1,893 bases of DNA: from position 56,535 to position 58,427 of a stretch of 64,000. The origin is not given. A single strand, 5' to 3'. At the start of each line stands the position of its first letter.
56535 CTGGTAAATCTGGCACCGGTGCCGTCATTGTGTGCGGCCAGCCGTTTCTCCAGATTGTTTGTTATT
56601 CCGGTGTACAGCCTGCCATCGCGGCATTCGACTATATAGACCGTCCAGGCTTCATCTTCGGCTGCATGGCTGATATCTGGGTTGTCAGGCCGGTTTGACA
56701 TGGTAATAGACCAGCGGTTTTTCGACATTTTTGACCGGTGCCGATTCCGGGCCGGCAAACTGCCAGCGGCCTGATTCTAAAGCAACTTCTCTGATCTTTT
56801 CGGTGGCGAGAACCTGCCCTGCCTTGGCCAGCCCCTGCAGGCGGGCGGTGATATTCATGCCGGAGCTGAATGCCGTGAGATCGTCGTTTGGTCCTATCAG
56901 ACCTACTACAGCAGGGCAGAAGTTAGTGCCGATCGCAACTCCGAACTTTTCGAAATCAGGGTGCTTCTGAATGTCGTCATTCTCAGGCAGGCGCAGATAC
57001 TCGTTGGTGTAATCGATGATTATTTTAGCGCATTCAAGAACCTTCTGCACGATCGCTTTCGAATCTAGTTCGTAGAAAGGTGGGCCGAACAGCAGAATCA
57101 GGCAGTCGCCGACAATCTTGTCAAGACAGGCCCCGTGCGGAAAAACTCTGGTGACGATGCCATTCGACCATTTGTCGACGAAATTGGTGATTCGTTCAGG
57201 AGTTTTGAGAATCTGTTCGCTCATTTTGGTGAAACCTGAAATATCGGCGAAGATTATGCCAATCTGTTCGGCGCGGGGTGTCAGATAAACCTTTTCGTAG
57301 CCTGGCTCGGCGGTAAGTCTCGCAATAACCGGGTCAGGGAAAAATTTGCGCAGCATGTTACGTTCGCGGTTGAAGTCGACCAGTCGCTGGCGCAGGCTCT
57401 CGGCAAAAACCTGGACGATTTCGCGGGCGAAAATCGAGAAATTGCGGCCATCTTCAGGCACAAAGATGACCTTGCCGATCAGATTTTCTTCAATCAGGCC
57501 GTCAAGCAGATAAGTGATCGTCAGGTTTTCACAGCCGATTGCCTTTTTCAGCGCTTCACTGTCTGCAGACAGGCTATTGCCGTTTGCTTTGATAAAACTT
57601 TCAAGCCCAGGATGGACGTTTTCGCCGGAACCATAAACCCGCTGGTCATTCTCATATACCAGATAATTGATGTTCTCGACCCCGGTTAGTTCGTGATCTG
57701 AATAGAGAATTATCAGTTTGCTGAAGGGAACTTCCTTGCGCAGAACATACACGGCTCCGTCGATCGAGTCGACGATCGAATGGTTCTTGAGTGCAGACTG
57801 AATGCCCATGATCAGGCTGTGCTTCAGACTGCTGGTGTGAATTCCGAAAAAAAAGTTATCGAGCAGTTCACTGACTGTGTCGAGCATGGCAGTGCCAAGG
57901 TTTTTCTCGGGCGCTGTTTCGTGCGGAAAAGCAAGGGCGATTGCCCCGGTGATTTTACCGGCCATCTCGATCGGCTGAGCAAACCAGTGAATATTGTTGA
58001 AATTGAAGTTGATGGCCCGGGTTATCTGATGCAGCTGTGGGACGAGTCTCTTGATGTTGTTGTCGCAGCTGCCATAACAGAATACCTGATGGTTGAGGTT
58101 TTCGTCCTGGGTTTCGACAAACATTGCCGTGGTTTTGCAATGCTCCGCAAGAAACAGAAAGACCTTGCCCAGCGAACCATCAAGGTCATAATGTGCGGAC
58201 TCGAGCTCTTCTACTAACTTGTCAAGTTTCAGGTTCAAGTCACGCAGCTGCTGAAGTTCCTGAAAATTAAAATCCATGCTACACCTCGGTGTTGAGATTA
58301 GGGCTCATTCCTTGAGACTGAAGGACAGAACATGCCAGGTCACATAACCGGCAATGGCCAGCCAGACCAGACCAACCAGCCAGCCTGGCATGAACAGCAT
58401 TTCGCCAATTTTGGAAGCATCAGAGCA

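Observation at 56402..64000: Co-directional tight operon: giant pilin-containing protein, M50B-like intramembrane metalloprotease, GAF-adenylate cyclase, GIY-YIG protein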

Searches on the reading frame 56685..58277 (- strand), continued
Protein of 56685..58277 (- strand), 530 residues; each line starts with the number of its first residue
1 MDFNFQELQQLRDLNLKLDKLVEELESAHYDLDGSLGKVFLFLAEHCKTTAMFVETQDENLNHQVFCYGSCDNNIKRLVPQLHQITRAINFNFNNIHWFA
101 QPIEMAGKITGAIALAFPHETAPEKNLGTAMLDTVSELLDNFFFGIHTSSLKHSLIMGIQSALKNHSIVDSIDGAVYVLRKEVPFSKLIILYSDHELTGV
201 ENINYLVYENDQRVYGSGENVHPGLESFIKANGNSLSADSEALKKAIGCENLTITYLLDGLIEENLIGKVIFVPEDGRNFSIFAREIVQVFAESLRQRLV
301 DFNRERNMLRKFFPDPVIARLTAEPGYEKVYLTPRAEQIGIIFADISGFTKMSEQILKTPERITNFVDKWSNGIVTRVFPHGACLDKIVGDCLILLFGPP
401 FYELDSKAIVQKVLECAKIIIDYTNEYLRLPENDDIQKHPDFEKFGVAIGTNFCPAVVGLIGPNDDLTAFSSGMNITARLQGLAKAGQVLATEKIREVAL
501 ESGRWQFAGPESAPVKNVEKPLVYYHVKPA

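Call 64: fold_search(model_id=the predicted structure, library=pdb)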
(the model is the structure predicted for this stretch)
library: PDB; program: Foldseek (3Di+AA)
matches with E <= 10: 1340; with E <= 0.001: 250
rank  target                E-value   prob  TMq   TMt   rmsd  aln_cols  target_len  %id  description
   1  6fht_A                5.6e-19  1.00  0.41  0.31  15.3       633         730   15  Crystal structure of an artificial phytochrome regulated adenylate/guanylate cyclase in its dark adapted Pr form (released 2018-04-18)
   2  6fht_B                1.7e-18  1.00  0.39  0.29  17.1       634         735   14  Crystal structure of an artificial phytochrome regulated adenylate/guanylate cyclase in its dark adapted Pr form (released 2018-04-18)
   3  2bw7_B                2.0e-12  1.00  0.34  0.90   2.2       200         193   22  A novel mechanism for adenylyl cyclase inhibition from the crystal structure of its complex with catechol estrogen (released 2005-07-20)
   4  2w01_D                2.6e-12  1.00  0.33  0.83   2.3       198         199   22  Crystal structure of the guanylyl cyclase Cya2 (released 2008-09-30)
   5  3r5g_B                3.5e-12  1.00  0.34  0.87   2.4       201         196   21  Crystal structure of the adenylyl cyclase CyaB from P. aeruginosa (released 2012-01-11)
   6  2w01_C                3.7e-12  1.00  0.32  0.82   2.5       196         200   22  Crystal structure of the guanylyl cyclase Cya2 (released 2008-09-30)
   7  3r5g_A                5.9e-12  1.00  0.34  0.89   1.9       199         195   21  Crystal structure of the adenylyl cyclase CyaB from P. aeruginosa (released 2012-01-11)
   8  2w01_A                6.5e-12  1.00  0.32  0.82   2.3       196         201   22  Crystal structure of the guanylyl cyclase Cya2 (released 2008-09-30)
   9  1wc1_A                6.8e-12  1.00  0.34  0.87   2.3       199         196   24  Soluble adenylyl cyclase CyaC from S. platensis in complex with Rp- ATPalphaS (released 2004-12-20)
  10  1wc1_C                7.5e-12  1.00  0.33  0.87   2.9       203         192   23  Soluble adenylyl cyclase CyaC from S. platensis in complex with Rp- ATPalphaS (released 2004-12-20)
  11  1wc5_A                1.1e-11  1.00  0.33  0.86   2.6       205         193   22  Soluble adenylyl cyclase CyaC from S. platensis in complex with alpha, beta-methylene-ATP in presence of bicarbonate (released 2004-12-20)
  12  2w01_B                1.3e-11  1.00  0.33  0.84   2.2       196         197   22  Crystal structure of the guanylyl cyclase Cya2 (released 2008-09-30)
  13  1wc3_B                1.5e-11  1.00  0.33  0.86   2.6       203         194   23  Soluble adenylyl cyclase CyaC from S. platensis in complex with alpha, beta-methylene-ATP and Strontium (released 2004-12-20)
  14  1wc4_A                1.6e-11  1.00  0.34  0.87   2.5       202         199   22  Soluble adenylyl cyclase CyaC from S. platensis in complex with alpha, beta-methylene-ATP and Europium (released 2004-12-20)
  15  1wc1_B                1.6e-11  1.00  0.33  0.87   2.3       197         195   23  Soluble adenylyl cyclase CyaC from S. platensis in complex with Rp- ATPalphaS (released 2004-12-20)
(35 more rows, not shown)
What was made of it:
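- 57348..58277 (-): Cyclase N-terminal region: two alpha/beta sensor-like (GAF/PAS-like) domains joined by long helices (residues 1-310). The best PDB match is 6fht, a GAF-PHY-cyclase fusion (call 64).
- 56685..57275 (-): Class III nucleotidyl cyclase catalytic domain (residues 335-530), including the stop codon. Target-normalised TM-score 0.82-0.90 to CyaC, CyaB and Cya2 (call 64).
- On Class III nucleotidyl cyclase (PF00211): Target-normalised TM-score is 0.82-0.90 to CyaC, CyaB and Cya2 (call 64).
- Closest known: Class III adenylate cyclases with N-terminal sensor domains. Same: Long helices link the tandem sensor-like domains to the catalytic domain, as in GAF/PHY-cyclase fusions (call 64).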

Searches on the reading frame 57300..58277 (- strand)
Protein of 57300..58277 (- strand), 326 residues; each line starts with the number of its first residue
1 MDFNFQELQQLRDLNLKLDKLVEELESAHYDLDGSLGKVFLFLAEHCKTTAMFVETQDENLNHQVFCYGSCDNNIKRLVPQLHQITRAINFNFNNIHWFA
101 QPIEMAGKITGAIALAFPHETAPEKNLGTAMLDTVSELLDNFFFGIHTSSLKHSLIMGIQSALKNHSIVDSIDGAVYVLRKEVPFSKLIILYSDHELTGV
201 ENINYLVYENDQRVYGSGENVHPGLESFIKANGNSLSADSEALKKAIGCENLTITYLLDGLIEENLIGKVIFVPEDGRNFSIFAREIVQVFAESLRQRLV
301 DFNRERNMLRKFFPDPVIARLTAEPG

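Call 9: search_protein_families(library=pfam, proteins=[window:57300-58277:-], max_evalue=10)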
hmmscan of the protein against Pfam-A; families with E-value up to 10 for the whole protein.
window:57300-58277:- (326 aa): 2 families
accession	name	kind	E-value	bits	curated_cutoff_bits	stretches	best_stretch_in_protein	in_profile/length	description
PF17977.7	zf-RING_13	-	0.1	13.2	25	1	39-81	25-66/68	RING/Ubox like zinc-binding domain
PF08651.15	DASH_Duo1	-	0.12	12.6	25.4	1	6-30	4-28/74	DASH complex subunit Duo1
